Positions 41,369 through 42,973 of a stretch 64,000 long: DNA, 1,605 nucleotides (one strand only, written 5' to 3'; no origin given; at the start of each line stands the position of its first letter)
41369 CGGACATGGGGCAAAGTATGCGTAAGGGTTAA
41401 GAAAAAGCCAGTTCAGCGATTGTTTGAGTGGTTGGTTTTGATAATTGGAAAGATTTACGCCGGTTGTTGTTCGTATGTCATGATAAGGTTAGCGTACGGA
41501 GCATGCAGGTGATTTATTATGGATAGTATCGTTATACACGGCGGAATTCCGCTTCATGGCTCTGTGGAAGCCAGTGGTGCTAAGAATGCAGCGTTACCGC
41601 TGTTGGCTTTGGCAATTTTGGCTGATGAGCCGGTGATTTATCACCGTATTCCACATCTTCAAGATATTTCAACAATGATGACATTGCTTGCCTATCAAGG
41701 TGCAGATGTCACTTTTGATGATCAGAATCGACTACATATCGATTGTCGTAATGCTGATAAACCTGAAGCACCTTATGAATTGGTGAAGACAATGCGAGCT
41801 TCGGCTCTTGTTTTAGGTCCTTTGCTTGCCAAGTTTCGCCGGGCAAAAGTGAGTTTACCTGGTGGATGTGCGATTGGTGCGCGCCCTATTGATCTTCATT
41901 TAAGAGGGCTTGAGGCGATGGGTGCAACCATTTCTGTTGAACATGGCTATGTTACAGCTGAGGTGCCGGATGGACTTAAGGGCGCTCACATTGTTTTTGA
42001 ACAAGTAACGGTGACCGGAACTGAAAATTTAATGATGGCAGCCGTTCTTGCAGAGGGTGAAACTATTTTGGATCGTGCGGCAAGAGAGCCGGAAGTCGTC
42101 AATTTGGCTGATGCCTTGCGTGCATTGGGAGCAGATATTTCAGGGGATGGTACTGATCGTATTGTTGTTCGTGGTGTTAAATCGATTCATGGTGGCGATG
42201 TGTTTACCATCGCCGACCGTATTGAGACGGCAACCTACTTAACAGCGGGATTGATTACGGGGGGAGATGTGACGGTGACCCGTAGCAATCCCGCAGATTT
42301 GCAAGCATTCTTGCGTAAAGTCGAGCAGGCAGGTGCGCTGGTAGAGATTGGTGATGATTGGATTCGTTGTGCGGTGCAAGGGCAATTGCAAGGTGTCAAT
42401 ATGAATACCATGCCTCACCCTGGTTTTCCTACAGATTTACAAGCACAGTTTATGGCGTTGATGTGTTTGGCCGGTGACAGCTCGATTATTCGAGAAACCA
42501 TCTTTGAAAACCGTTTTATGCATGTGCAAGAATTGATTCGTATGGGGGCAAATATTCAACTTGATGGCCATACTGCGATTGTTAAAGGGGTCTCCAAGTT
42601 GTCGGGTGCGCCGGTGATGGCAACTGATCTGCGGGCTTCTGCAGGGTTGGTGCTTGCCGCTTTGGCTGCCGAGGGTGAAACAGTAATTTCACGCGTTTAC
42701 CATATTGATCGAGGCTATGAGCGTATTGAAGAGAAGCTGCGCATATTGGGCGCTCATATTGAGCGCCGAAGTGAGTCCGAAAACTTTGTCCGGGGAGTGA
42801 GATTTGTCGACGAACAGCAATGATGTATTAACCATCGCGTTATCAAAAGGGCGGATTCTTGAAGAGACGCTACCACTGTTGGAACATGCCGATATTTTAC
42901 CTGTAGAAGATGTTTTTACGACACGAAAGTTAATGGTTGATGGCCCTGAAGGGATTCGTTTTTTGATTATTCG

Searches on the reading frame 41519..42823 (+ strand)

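Call 37: search_protein_families(library=ncbifam, proteins=[window:41519-42823:+], max_evalue=1e-10)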
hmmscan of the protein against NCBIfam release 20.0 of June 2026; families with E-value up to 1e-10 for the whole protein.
window:41519-42823:+ (434 aa): 4 families
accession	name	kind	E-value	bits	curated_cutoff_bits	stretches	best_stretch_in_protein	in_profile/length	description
NF006873.0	PRK09369.1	subfamily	2.2e-175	583.3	297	1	1-417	1-417/419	UDP-N-acetylglucosamine 1-carboxyvinyltransferase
TIGR01072.1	murA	equivalog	7.7e-165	548.7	392.7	1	1-416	1-416/416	UDP-N-acetylglucosamine 1-carboxyvinyltransferase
NF009470.0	PRK12830.1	equivalog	8.8e-134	446.3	552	1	1-417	1-415/417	UDP-N-acetylglucosamine 1-carboxyvinyltransferase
TIGR01356.1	aroA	equivalog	5.5e-21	74.9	287.25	1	14-394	1-396/415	3-phosphoshikimate 1-carboxyvinyltransferase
